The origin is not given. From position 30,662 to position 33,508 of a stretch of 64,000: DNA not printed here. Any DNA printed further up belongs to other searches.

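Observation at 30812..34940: NRPS-like A-PCP-TE gene translationally coupled to the lasso cyclase (possible RiPP-NRPS hybrid chemistry)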

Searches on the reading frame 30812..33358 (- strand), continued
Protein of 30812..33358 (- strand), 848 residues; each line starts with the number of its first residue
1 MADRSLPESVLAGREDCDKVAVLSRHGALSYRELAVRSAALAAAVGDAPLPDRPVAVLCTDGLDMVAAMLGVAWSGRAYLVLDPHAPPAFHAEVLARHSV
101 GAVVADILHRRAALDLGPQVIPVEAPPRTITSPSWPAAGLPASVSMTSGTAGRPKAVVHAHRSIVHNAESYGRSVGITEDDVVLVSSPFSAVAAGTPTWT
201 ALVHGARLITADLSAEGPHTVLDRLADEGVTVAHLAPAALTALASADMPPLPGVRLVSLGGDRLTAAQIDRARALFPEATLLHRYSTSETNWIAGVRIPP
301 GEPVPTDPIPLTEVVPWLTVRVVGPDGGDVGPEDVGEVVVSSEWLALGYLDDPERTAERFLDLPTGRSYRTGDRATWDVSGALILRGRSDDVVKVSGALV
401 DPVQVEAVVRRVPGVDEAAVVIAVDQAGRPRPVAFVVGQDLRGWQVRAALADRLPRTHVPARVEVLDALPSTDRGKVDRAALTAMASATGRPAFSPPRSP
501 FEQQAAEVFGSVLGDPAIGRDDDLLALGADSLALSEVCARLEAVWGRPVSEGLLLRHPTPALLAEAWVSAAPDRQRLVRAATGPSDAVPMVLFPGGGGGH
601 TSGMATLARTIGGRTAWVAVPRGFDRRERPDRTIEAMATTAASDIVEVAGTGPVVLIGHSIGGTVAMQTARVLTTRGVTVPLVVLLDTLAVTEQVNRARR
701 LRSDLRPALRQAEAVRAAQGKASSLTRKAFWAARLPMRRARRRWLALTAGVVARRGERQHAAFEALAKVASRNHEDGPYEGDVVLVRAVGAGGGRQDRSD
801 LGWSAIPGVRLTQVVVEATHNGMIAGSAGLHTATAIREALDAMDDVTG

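Call 28: find_encoding_contigs(protein=P0018, flank=10000, max_places=1)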
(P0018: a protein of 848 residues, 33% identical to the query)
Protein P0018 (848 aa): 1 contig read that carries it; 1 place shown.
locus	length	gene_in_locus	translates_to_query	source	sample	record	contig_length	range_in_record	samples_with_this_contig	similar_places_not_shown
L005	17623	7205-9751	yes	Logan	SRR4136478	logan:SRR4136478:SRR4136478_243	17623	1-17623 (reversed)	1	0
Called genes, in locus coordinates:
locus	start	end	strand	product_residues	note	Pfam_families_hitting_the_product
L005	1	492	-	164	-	?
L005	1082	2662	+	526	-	PF01943:Polysacc_synt, PF13440:Polysacc_synt_3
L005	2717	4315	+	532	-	PF01494:FAD_binding_3 (weak), PF07992:Pyr_redox_2 (faint), PF00890:FAD_binding_2 (weak), PF01266:DAO (weak), PF00732:GMC_oxred_N (weak), PF05199:GMC_oxred_C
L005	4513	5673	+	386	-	PF00155:Aminotran_1_2 (weak), PF01041:DegT_DnrJ_EryC1, PF01212:Beta_elim_lyase (weak), PF01053:Cys_Met_Meta_PP (weak)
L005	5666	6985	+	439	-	PF13641:Glyco_tranf_2_3, PF00535:Glycos_transf_2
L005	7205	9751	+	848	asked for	PF00501:AMP-binding, PF13193:AMP-binding_C, PF00550:PP-binding, PF00975:Thioesterase, PF12697:Abhydrolase_6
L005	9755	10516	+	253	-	PF00561:Abhydrolase_1, PF02089:Palm_thioest (weak), PF07819:PGAP1 (weak), PF24096:DUF7379 (weak)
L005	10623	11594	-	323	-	PF02811:PHP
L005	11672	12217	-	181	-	PF07681:DoxX (weak)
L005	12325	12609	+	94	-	-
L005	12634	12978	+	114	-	-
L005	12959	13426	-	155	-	-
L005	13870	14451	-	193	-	PF19843:DUF6318 (weak)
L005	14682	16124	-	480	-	PF01569:PAP2, PF00781:DAGK_cat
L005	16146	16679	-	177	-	PF11706:zf-CGNR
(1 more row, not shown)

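Call 29: find_encoding_contigs(protein=P0057, flank=10000, max_places=1)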
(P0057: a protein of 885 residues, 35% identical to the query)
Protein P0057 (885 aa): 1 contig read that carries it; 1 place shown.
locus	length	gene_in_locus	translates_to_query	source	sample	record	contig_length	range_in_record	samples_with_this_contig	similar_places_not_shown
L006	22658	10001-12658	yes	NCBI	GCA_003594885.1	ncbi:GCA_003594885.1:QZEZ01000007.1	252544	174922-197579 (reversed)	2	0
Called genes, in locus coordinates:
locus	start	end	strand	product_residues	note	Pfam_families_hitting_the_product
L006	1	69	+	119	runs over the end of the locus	-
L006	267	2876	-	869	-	PF02861:Clp_N, PF23569:NBD_SMAX1, PF00004:AAA, PF17871:AAA_lid_9, PF00004:AAA, PF07724:AAA_2, PF07728:AAA_5, PF10431:ClpB_D2-small, +5 more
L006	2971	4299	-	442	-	PF02369:Big_1 (weak)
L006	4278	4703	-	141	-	PF00376:MerR, PF13411:MerR_1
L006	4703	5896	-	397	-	PF00226:DnaJ, PF01556:DnaJ_C, PF00684:DnaJ_CXXCXGXG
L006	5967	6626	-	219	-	PF01025:GrpE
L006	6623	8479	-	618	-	PF00012:HSP70, PF06723:MreB_Mbl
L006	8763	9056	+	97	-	PF14019:DUF4235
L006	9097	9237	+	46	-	-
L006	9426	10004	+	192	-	PF00903:Glyoxalase, PF13669:Glyoxalase_4, PF18029:Glyoxalase_6 (weak)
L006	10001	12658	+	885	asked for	PF00501:AMP-binding, PF13193:AMP-binding_C, PF00550:PP-binding, PF00975:Thioesterase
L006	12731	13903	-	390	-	PF03594:BenE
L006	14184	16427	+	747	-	PF12838:Fer4_7 (faint), PF13534:Fer4_17 (faint), PF00037:Fer4 (faint), PF12797:Fer4_2 (faint), PF13183:Fer4_8, PF13237:Fer4_10, PF13187:Fer4_9, PF02754:CCG, +1 more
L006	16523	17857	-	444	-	PF00201:UDPGT, PF06722:EryCIII-like_C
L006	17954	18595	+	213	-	PF00440:TetR_N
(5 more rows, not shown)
